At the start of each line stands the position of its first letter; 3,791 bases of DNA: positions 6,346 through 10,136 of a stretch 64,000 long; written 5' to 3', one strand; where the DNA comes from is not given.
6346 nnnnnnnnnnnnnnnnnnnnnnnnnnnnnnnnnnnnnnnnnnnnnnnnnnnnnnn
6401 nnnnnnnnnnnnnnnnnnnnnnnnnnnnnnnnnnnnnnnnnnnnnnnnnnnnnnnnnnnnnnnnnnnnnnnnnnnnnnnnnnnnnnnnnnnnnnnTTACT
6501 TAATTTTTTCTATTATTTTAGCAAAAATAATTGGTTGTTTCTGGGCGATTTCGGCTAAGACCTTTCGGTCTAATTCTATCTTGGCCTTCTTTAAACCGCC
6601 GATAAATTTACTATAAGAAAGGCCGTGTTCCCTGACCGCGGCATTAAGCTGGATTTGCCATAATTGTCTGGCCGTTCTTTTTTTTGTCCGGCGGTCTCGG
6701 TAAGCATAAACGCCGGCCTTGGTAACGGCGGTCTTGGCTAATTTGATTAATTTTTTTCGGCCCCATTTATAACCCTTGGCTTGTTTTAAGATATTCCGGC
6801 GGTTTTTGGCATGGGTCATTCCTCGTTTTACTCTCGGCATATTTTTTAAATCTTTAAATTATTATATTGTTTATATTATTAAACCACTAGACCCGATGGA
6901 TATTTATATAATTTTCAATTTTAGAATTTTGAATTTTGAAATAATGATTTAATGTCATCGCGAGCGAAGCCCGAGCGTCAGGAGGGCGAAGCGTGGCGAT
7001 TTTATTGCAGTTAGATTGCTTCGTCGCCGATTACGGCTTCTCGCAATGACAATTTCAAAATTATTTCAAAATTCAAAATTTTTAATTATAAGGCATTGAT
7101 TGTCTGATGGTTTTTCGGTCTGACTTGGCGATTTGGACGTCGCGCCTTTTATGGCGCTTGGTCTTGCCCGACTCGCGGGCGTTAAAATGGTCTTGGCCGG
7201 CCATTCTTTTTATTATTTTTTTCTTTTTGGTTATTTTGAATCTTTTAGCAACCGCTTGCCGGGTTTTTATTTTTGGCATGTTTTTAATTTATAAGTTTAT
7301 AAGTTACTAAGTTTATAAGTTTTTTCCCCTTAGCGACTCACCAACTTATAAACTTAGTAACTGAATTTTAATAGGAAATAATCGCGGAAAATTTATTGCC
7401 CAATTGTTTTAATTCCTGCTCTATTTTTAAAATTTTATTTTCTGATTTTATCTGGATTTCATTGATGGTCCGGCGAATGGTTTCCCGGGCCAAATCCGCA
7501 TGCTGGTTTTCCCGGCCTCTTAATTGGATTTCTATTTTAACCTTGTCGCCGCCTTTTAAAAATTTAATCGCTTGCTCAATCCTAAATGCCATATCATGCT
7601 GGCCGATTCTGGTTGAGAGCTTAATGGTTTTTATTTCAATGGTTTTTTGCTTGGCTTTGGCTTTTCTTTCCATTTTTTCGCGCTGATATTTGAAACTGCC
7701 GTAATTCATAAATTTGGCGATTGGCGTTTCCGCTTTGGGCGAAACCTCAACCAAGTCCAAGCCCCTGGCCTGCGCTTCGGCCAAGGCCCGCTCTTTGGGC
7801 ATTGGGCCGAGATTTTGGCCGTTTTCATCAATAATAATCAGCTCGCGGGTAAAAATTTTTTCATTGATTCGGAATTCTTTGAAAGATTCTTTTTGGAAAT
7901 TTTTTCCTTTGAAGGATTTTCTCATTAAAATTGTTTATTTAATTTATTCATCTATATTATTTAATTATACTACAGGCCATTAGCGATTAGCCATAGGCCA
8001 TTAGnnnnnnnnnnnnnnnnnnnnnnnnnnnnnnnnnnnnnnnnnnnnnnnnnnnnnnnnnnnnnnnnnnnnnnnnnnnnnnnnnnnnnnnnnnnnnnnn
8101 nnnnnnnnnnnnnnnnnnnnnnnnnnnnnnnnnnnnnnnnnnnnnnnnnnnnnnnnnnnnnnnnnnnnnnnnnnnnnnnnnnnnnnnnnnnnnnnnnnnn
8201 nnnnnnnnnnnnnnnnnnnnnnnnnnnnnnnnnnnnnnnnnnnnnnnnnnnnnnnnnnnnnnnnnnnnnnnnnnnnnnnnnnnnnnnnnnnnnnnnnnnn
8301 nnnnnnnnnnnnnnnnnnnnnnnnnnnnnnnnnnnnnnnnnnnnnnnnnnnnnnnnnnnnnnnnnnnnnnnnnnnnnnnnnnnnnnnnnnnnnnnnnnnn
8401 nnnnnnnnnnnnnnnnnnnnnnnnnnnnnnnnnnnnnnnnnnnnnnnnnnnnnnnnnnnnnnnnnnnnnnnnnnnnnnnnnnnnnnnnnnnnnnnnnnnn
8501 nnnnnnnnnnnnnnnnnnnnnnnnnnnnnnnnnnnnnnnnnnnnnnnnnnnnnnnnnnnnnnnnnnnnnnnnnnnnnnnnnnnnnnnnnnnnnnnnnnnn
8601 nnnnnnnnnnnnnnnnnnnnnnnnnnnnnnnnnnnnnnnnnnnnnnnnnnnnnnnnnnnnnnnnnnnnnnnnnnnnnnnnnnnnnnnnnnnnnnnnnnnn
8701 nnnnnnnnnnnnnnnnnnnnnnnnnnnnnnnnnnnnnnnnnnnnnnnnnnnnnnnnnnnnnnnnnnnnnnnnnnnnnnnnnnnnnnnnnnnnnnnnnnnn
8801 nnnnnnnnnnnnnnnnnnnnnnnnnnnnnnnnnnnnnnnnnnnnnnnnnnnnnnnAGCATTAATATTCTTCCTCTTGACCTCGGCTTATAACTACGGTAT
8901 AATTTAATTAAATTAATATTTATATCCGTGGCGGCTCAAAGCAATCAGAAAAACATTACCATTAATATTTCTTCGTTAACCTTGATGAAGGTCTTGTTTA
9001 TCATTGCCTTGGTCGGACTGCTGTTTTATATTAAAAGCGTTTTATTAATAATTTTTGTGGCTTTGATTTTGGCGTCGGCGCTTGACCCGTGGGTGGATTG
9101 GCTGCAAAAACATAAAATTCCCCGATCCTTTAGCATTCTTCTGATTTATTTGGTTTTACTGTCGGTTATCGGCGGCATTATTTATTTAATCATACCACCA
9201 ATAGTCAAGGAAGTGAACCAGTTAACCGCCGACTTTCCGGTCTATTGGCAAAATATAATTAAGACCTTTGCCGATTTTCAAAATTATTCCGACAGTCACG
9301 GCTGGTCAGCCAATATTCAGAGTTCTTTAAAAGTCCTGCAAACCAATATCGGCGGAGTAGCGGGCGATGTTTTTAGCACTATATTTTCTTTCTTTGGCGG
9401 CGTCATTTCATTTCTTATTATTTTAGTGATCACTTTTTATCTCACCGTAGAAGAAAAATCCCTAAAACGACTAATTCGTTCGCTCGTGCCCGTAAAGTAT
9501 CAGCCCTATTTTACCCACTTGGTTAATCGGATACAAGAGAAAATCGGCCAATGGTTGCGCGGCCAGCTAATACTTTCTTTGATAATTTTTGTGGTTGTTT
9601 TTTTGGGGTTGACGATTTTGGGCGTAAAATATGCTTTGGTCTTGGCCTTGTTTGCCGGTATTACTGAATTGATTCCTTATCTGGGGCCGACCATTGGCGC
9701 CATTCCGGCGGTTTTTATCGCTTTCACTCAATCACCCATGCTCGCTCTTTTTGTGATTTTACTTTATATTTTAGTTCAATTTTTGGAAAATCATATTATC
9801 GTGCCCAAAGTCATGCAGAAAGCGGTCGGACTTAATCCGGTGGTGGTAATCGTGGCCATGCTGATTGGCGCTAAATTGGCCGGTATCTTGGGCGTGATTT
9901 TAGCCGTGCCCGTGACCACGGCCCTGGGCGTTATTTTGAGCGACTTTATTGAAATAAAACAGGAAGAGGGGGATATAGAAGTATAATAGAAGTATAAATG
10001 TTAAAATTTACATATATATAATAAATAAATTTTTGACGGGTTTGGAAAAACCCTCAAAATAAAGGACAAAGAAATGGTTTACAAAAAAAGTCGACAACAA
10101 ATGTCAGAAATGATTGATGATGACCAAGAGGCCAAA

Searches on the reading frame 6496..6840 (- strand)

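Call 10: search_protein_families(library=pfam, proteins=[window:6496-6840:-], max_evalue=0.001)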
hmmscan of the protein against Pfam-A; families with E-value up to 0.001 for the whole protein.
window:6496-6840:- (114 aa): 1 family
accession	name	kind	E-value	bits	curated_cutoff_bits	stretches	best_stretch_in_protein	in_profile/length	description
PF00453.23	Ribosomal_L20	-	8.3e-37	126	30.8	1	3-109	1-107/107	Ribosomal protein L20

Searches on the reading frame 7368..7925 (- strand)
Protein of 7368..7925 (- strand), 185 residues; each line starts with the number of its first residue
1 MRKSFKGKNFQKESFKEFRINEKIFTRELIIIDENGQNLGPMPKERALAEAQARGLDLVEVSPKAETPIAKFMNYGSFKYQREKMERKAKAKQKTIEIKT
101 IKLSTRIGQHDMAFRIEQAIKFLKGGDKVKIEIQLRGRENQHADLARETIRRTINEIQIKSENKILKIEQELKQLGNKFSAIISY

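Call 10: search_protein_families(library=pfam, proteins=[window:7368-7925:-], max_evalue=0.001)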
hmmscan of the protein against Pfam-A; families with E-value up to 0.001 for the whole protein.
window:7368-7925:- (185 aa): 2 families
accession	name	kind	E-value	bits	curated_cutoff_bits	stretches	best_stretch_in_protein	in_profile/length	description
PF05198.21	IF3_N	-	2.6e-24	85.6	26.9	1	20-89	1-70/70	Translation initiation factor IF-3, N-terminal domain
PF00707.27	IF3_C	-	5e-20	71.7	34.8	1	96-183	1-83/86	Translation initiation factor IF-3, C-terminal domain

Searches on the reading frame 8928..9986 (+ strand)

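Call 10: search_protein_families(library=pfam, proteins=[window:8928-9986:+], max_evalue=0.001)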
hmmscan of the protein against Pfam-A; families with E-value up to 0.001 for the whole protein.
window:8928-9986:+ (352 aa): 1 family
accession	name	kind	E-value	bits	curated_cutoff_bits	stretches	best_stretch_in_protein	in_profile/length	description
PF01594.21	AI-2E_transport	-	3.3e-72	243.9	34.3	1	22-338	5-324/327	AI-2E family transporter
